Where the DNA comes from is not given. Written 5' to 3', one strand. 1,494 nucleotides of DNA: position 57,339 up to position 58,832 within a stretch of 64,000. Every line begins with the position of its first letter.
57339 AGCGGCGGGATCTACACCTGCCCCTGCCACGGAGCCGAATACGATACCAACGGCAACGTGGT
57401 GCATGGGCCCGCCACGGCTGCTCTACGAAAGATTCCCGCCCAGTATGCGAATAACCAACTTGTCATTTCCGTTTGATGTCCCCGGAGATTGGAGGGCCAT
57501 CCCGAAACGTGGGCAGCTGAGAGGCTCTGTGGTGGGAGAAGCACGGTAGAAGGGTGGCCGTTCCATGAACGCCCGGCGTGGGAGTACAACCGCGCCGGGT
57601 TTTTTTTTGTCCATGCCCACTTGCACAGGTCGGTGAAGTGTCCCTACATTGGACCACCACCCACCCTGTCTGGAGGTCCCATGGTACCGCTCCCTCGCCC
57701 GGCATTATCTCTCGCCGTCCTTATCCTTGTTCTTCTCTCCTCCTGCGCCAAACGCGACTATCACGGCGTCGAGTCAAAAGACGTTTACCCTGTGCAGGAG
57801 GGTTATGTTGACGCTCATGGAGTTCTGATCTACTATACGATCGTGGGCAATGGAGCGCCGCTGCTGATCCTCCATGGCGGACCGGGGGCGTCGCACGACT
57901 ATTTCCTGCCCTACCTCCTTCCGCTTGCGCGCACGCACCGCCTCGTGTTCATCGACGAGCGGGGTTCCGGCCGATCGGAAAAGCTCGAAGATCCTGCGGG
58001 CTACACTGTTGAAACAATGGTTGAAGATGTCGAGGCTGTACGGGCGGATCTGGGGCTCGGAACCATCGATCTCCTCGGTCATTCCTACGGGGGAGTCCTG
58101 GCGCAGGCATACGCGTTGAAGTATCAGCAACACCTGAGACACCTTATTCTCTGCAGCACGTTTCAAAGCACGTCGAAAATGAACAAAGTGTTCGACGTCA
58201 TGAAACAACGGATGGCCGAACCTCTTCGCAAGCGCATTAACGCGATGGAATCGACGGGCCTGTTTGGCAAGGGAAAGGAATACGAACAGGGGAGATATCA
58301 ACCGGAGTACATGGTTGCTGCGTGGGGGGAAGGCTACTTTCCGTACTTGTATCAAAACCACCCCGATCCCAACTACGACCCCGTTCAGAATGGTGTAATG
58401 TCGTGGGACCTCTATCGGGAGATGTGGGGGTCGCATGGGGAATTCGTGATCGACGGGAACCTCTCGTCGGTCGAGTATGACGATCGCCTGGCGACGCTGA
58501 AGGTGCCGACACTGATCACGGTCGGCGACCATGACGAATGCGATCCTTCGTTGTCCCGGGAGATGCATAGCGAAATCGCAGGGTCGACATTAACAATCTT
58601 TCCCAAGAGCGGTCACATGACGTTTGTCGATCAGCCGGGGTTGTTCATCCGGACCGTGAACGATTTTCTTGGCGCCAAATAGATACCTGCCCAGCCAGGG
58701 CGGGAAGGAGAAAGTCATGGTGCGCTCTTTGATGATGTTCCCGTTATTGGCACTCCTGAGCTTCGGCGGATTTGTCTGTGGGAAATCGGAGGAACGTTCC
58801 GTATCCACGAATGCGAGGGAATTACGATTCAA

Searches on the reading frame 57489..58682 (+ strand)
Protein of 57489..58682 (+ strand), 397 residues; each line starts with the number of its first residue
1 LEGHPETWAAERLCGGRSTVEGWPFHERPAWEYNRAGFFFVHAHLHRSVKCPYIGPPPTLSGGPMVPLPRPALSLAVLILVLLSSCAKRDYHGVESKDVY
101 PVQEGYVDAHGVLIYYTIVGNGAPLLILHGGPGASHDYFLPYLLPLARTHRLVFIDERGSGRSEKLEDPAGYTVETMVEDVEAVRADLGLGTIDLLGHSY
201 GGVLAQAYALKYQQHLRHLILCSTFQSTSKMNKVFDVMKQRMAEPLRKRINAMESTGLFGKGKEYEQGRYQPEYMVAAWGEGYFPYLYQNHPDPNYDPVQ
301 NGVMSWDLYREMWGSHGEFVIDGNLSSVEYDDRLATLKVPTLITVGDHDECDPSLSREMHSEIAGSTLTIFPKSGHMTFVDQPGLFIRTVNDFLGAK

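Call 32: search_protein_families(library=pfam, proteins=[window:57489-58682:+], max_evalue=0.0001)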
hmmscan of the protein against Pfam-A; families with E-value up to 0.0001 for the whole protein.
window:57489-58682:+ (397 aa): 3 families
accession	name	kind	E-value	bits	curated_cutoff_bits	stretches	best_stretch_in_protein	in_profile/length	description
PF00561.26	Abhydrolase_1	-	1.4e-30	107.2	25.8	1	124-382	2-244/245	alpha/beta hydrolase fold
PF12697.13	Abhydrolase_6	-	5.4e-18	66.9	26.3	1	125-387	1-215/217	Alpha/beta hydrolase family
PF12146.15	Hydrolase_4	-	1e-14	54.9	27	1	151-244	33-128/239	Serine aminopeptidase, S33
